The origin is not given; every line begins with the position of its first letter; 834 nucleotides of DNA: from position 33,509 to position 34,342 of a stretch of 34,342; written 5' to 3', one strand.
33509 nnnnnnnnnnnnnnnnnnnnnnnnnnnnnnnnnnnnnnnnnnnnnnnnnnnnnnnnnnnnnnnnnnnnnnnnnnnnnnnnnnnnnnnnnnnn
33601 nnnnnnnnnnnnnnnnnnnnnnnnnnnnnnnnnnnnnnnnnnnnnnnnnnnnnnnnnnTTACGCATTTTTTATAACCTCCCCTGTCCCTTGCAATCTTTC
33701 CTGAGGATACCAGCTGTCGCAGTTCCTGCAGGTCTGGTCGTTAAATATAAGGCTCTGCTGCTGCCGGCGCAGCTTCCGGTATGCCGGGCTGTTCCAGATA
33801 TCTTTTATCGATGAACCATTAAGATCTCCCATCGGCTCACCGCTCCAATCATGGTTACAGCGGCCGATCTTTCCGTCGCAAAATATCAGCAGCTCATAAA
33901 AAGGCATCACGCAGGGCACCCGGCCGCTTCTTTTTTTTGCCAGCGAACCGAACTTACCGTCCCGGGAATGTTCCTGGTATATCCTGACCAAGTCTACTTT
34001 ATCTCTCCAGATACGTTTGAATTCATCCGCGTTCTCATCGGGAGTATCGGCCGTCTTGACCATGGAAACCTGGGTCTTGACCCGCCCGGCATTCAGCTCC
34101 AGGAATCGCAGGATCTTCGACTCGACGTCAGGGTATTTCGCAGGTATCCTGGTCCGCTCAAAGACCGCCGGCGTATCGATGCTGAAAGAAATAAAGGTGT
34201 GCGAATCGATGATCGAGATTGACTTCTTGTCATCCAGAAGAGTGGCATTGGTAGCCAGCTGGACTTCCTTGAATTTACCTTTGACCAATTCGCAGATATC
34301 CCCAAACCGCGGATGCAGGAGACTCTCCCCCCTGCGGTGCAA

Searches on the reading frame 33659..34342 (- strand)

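Call 6: search_protein_families(library=ncbifam, proteins=[window:33659-34342:-], max_evalue=0.01)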
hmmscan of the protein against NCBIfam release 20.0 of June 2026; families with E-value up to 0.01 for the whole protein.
window:33659-34342:- (227 aa): 7 families
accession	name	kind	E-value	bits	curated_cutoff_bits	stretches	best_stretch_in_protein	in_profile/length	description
NF033640.1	N_Twi_rSAM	subfamily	7.5e-12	45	170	1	144-208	5-69/398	twitch domain-containing radical SAM protein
TIGR04317.1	W_rSAM_matur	equivalog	2.4e-09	36.8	380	1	5-63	60-118/349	tungsten cofactor oxidoreductase radical SAM maturase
TIGR04311.1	rSAM_Geo_metal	subfamily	1.5e-06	27.5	400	1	143-210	327-388/423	radical SAM/SPASM family putative metalloenzyme maturase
TIGR04321.1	spiroSPASM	subfamily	6.1e-06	25.2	250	1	141-212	437-506/510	spiro-SPASM protein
TIGR04085.1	rSAM_more_4Fe4S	domain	6.2e-05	23.4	27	1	149-209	5-65/93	SPASM domain-containing protein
NF012164.0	AlbA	equivalog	0.0061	15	850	0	5-47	167-208/442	subtilosin maturase AlbA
NF038283.1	viperin_w_prok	equivalog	0.0066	15.6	180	0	5-58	63-117/281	viperin family antiviral radical SAM protein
